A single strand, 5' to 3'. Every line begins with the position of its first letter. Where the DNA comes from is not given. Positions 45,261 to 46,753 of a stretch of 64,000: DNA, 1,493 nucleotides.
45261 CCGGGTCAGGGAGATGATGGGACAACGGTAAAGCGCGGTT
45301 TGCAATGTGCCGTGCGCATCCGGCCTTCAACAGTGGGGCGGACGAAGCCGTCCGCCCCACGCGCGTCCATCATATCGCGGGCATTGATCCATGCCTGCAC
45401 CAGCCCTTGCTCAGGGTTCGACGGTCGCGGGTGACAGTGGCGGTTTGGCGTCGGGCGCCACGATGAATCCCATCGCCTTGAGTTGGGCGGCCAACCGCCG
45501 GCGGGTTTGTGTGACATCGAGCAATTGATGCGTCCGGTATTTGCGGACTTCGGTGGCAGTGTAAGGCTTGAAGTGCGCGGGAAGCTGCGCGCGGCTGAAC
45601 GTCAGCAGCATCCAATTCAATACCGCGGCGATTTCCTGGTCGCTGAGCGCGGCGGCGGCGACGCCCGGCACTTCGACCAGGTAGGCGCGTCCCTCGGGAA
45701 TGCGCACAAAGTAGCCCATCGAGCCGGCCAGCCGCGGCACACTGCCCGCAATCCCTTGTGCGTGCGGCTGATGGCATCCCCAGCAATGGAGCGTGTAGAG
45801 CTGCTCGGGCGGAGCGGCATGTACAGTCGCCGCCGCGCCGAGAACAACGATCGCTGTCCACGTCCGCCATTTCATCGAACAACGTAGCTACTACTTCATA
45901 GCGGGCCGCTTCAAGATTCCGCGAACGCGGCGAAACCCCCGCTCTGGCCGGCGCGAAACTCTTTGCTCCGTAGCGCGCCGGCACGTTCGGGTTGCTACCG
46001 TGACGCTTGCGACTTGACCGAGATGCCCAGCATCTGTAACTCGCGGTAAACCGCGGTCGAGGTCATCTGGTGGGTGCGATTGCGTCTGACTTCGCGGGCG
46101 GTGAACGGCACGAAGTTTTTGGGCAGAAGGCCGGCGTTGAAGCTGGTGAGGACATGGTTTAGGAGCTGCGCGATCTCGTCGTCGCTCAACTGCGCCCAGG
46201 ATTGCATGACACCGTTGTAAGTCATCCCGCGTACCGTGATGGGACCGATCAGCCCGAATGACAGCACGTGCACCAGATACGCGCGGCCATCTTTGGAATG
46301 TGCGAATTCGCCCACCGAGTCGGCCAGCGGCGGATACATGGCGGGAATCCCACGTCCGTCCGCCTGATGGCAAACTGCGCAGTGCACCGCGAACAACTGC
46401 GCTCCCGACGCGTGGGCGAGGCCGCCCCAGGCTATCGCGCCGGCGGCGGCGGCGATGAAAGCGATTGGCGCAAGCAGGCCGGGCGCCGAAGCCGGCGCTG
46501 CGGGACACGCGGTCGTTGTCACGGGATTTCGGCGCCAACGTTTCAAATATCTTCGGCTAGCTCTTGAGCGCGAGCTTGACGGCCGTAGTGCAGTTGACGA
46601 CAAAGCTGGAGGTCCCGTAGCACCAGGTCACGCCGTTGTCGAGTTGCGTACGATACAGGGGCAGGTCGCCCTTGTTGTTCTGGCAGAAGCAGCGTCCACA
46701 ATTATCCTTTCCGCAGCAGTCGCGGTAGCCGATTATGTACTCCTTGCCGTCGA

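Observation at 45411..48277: Minimal TTQ amine dehydrogenase locus: heavy chain, light chain and two cytochromes c, without mauE/mauD/mauG/amicyanin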

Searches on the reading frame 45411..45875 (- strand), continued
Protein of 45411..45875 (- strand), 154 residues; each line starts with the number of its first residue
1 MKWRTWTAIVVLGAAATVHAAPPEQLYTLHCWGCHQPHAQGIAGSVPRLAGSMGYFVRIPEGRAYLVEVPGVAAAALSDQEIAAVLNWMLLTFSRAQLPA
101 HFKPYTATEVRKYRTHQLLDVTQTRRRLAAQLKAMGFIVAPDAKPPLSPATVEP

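Call 81: find_encoding_contigs(protein=P0123, flank=1000, max_places=10)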
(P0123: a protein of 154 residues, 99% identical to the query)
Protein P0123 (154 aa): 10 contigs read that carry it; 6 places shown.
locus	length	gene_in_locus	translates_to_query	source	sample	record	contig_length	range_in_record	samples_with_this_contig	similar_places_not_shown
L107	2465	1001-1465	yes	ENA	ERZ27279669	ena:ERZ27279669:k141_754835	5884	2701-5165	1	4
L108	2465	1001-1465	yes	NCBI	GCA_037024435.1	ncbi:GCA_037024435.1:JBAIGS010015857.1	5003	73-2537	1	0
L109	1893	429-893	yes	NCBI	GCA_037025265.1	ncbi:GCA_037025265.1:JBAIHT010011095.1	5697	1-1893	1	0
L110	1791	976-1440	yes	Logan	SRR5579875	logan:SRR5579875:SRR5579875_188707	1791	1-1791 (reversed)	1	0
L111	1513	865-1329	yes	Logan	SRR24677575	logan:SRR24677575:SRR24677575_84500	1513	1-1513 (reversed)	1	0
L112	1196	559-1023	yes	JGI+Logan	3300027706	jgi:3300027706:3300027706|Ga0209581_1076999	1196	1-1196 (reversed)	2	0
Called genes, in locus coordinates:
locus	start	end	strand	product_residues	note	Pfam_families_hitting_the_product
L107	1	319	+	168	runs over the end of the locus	PF02975:Me-amine-dh_L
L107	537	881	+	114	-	-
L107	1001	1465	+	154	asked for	PF00034:Cytochrom_C (faint)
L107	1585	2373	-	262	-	PF00378:ECH_1, PF16113:ECH_2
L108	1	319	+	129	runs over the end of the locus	?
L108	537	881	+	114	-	-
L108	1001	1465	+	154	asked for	PF00034:Cytochrom_C (faint)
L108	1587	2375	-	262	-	PF00378:ECH_1, PF16113:ECH_2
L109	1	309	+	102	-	?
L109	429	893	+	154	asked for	PF00034:Cytochrom_C (faint)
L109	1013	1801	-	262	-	PF00378:ECH_1, PF16113:ECH_2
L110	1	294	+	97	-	?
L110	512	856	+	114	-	-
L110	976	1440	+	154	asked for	PF00034:Cytochrom_C (faint)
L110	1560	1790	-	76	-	?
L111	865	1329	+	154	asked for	PF00034:Cytochrom_C (faint)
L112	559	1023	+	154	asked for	PF00034:Cytochrom_C (faint)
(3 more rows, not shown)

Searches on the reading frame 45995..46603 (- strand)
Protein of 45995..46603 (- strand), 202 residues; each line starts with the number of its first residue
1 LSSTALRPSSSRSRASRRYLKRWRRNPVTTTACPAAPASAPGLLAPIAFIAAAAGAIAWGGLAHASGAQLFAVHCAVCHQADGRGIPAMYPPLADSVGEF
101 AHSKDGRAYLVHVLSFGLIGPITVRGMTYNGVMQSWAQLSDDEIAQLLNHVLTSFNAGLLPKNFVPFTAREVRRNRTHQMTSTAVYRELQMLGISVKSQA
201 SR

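Call 3: search_protein_families(library=pfam, proteins=[window:45995-46603:-], max_evalue=0.01)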
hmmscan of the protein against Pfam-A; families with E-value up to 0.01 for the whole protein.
window:45995-46603:- (202 aa): 2 families
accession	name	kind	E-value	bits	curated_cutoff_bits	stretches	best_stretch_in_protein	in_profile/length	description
PF00034.26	Cytochrom_C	-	2.2e-11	45.4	21.3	1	65-153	2-88/90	Cytochrome c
PF13442.11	Cytochrome_CBB3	-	4.4e-07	30.6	27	1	64-150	3-67/68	Cytochrome C oxidase, cbb3-type, subunit III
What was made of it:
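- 45995..46546 (-): cyt1: monohaem cytochrome c of the Thermus c552 type, with CAVCH and a retained YNGVM Met ligand. Signal peptide present. The start is uncertain: TTG 46546, GTG 46521, or the far TTG 46603. PF00034, E 2.2e-11 (call 3).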

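Call 4: search_protein_families(library=ncbifam, proteins=[window:45995-46603:-], max_evalue=0.01)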
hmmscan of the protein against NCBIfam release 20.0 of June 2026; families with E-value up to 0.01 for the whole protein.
window:45995-46603:- (202 aa): 2 families
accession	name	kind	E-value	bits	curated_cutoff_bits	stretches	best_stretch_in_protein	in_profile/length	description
TIGR00782.1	ccoP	equivalog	3.6e-05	23.2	179.95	1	62-153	105-191/285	cytochrome-c oxidase, cbb3-type subunit III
NF050122.1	bc1_QcrC_actin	exception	0.0012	18.2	200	1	63-86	135-158/253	cytochrome bc1 complex diheme cytochrome c subunit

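Call 33: search_solved_structures(query=window:45995-46603:-, max_evalue=1, show_alignments=2)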
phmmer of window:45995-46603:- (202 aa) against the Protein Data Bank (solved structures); distinct sequences matched with E-value up to 1: 62 (the best 60 are shown).
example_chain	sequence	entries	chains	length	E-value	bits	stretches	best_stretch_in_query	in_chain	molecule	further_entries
2fwl_A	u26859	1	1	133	7.6e-35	123.7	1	62-194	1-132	Cytochrome c-552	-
1foc_A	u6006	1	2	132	1.5e-34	122.8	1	63-194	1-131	CYTOCHROME RC557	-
1c52_A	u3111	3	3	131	3.3e-34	121.6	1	65-194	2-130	CYTOCHROME-C552 | Cytochrome c-552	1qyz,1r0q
1dt1_A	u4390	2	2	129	1.2e-33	119.9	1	67-194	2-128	CYTOCHROME C552 | Cytochrome c-552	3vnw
6qpv_A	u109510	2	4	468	2e-16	63.6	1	50-156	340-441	Copper-containing nitrite reductase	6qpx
6qpz_A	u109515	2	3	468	2.1e-16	63.6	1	51-156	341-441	Copper-containing nitrite reductase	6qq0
7r2u_A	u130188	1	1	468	2.2e-16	63.5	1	51-156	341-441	Copper-containing nitrite reductase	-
2yqb_A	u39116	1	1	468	2.2e-16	63.5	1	51-156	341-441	COPPER-CONTAINING NITRITE REDUCTASE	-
3zbm_A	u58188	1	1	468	2.2e-16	63.5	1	51-156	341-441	COPPER-CONTAINING NITRITE REDUCTASE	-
5obo_A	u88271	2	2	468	2.2e-16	63.5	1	51-156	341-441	Nitrite reductase, copper-containing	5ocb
3ziy_A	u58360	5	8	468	2.2e-16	63.5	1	51-156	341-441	COPPER-CONTAINING NITRITE REDUCTASE | Nitrite reductase, copper-containing | Nitrite reductase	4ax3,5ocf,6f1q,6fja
9fom_A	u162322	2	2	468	2.2e-16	63.5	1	51-156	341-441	Copper-containing nitrite reductase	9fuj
6qq1_A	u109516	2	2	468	2.3e-16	63.5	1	51-156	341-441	Copper-containing nitrite reductase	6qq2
7qq2_A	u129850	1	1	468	2.3e-16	63.5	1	51-156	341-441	Copper-containing nitrite reductase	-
9fui_A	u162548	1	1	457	2.5e-16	63.4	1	51-156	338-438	Copper-containing nitrite reductase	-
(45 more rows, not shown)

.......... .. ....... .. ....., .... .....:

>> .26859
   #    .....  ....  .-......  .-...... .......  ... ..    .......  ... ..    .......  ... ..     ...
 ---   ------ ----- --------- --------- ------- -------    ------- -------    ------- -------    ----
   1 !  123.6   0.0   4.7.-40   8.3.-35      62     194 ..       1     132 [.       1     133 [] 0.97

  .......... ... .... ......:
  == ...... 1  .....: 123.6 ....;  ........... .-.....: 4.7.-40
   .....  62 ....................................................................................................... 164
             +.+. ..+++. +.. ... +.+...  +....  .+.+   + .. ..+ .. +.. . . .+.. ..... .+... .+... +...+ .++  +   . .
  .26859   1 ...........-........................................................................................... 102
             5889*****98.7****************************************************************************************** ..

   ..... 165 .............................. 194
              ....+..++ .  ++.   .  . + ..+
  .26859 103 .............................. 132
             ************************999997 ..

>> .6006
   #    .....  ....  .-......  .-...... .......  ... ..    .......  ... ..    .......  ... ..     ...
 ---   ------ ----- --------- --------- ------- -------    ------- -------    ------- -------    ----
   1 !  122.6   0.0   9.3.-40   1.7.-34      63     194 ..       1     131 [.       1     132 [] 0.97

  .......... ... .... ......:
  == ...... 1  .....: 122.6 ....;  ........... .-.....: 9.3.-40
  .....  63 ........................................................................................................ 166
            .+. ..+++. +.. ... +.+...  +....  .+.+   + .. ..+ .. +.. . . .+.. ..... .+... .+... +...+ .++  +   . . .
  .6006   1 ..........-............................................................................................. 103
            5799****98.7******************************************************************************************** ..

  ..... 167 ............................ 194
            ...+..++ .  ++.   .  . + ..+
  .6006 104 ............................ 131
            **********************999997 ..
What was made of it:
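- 45995..46546 (-): Matches T. thermophilus c552 (2FWL/1C52) at E 7.6e-35 over the whole mature domain (call 33).
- On Thermus c552-type class I cytochrome c: Met for cyt1 (call 33).
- cyt1 closely matches Thermus c552 (call 33), which from established knowledge donates electrons to ba3/caa3 oxidases.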
